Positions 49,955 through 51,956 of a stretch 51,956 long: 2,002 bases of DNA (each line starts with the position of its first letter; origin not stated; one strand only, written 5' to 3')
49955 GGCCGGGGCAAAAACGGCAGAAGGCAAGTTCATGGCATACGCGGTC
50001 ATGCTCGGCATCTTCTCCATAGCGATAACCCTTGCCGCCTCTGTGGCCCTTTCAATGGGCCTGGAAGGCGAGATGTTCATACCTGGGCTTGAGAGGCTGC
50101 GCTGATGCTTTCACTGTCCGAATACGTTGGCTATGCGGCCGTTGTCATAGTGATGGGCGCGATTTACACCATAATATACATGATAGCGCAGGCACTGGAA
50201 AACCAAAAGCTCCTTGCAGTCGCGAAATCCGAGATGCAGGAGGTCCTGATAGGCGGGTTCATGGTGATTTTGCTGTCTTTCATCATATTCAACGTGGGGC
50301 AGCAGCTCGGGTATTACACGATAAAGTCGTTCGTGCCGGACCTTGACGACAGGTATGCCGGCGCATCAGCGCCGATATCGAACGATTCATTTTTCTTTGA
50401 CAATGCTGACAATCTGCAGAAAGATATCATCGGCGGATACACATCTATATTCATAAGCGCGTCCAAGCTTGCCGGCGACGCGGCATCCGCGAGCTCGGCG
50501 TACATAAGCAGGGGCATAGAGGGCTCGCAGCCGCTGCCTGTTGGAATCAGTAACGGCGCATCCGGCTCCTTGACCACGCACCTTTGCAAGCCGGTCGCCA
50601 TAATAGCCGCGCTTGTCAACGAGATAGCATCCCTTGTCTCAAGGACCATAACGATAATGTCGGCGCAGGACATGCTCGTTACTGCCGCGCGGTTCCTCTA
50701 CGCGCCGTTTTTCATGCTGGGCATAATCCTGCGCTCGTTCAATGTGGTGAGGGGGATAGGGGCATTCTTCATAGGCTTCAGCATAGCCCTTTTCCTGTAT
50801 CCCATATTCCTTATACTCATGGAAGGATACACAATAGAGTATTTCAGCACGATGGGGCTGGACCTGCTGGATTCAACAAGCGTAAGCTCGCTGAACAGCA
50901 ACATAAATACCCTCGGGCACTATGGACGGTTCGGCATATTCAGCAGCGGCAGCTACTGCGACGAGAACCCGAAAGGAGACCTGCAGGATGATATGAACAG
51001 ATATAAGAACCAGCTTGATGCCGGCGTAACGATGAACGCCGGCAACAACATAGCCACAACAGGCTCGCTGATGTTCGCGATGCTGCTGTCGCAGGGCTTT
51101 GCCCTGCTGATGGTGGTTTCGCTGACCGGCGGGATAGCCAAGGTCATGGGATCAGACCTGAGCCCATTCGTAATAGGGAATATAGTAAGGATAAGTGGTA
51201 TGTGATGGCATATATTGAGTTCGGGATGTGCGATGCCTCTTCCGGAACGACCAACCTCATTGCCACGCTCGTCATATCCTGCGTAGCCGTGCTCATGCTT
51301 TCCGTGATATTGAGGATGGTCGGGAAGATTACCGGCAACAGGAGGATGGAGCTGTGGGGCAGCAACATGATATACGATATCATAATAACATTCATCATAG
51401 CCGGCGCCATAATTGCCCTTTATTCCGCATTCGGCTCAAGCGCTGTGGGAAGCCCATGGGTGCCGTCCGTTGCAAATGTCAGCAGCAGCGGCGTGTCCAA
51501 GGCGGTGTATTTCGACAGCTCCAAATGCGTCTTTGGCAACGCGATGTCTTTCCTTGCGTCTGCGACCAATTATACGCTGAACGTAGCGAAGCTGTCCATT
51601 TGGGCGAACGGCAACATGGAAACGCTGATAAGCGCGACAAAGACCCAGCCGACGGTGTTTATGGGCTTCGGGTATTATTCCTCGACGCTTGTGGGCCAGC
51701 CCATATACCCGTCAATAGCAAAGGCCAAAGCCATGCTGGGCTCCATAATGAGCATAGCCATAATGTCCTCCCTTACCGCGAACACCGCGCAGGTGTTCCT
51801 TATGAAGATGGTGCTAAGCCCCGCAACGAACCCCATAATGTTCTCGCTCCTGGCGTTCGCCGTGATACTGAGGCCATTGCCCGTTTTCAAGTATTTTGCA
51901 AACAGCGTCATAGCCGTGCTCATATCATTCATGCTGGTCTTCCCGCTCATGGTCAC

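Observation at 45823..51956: Open-ended array of five translationally coupled, paralogous polytopic membrane proteins: candidate undescribed envelope complex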

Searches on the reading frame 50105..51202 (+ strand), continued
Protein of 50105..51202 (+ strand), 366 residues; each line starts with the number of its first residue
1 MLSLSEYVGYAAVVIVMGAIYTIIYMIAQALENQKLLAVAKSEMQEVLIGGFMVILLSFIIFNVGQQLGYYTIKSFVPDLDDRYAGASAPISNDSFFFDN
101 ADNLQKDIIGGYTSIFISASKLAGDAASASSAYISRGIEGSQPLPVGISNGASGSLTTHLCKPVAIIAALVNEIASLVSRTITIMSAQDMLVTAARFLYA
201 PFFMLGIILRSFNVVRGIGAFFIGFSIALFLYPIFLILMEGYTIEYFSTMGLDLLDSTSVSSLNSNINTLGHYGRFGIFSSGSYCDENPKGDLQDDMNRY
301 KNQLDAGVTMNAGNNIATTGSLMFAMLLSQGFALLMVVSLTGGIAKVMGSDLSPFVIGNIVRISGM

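Call 73: list_cluster_members(proteins=[P0044, P0053, P0060, P0071, P0089, P0094, P0120, P0139, P0147, P0152])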
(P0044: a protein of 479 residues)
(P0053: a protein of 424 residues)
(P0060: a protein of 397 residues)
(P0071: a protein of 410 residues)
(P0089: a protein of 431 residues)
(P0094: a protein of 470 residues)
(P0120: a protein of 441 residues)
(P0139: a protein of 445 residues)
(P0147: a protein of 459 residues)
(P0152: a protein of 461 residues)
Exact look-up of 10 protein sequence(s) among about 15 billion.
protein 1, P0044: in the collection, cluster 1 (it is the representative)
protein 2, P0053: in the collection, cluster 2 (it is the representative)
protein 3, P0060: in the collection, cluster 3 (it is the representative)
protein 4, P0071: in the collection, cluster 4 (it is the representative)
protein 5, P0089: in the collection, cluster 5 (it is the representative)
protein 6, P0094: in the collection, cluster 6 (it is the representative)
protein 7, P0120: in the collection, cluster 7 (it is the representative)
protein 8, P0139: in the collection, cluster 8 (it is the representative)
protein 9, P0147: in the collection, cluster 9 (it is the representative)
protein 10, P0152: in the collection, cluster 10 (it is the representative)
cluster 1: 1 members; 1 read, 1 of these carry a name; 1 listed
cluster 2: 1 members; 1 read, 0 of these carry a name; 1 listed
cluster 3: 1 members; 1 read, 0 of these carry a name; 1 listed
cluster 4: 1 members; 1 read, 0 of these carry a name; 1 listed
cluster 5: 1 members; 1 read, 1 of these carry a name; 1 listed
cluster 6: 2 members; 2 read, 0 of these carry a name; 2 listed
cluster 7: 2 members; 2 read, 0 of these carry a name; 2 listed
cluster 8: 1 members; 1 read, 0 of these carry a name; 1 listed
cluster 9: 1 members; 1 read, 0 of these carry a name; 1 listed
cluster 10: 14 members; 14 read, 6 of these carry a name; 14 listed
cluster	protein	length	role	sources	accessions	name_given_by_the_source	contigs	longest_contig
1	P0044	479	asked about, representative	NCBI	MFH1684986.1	MAG: hypothetical protein ABH983_01645 [Candidatus Micrarchaeota archaeon]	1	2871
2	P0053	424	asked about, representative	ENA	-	-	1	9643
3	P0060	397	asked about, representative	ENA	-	-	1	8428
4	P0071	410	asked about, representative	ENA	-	-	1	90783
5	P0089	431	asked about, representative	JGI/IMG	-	hypothetical protein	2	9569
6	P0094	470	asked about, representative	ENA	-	-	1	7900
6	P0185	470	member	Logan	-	-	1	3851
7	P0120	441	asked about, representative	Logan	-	-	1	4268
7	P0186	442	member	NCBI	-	-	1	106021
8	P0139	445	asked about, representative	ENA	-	-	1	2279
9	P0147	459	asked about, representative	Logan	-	-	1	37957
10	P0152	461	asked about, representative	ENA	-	-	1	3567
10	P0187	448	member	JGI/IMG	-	hypothetical protein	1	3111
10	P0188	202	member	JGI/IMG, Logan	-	hypothetical protein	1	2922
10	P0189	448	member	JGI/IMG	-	hypothetical protein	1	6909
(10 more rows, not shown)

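Call 101: find_encoding_contigs(protein=P0174, flank=10000, max_places=1)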
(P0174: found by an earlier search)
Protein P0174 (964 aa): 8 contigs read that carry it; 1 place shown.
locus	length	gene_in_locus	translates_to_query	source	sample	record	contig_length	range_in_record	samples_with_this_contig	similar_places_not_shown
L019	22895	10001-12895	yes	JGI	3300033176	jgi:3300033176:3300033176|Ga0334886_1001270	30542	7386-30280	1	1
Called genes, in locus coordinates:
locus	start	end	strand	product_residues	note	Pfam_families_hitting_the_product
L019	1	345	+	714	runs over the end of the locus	-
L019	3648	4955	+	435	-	-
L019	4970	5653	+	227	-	PF00702:Hydrolase, PF12710:HAD (faint), PF13419:HAD_2, PF13242:Hydrolase_like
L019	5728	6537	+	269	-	PF01564:Spermine_synth (weak)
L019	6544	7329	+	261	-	PF01261:AP_endonuc_2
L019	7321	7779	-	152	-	PF02643:DUF192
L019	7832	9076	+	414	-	-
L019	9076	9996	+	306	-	-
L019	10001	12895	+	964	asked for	-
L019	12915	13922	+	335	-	-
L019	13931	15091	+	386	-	-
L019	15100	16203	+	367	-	-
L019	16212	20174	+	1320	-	-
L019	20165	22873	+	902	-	-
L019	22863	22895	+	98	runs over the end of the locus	?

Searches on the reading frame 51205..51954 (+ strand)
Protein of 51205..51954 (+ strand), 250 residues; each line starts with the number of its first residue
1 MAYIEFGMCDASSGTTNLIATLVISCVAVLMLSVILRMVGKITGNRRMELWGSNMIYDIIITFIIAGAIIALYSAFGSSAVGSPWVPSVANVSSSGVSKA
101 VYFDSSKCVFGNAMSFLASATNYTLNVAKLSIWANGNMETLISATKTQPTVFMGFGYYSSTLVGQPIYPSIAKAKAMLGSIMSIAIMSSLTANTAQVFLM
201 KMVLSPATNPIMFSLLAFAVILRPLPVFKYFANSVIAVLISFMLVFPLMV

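Call 6: search_protein_families(library=pfam, proteins=[window:51205-51954:+], max_evalue=10)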
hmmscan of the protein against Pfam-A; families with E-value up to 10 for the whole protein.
window:51205-51954:+ (250 aa): 0 families

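Call 7: search_protein_families(library=ncbifam, proteins=[window:51205-51954:+], max_evalue=10)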
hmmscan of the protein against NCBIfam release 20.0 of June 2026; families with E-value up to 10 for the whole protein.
window:51205-51954:+ (250 aa): 0 families

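Call 10: search_protein_families(library=phrogs, proteins=[window:51205-51954:+], max_evalue=1)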
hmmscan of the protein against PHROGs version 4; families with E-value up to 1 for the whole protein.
window:51205-51954:+ (250 aa): 1 family
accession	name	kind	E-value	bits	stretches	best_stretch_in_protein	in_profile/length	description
phrog_28633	-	unknown function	0.43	11.9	0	23-63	4-44/88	-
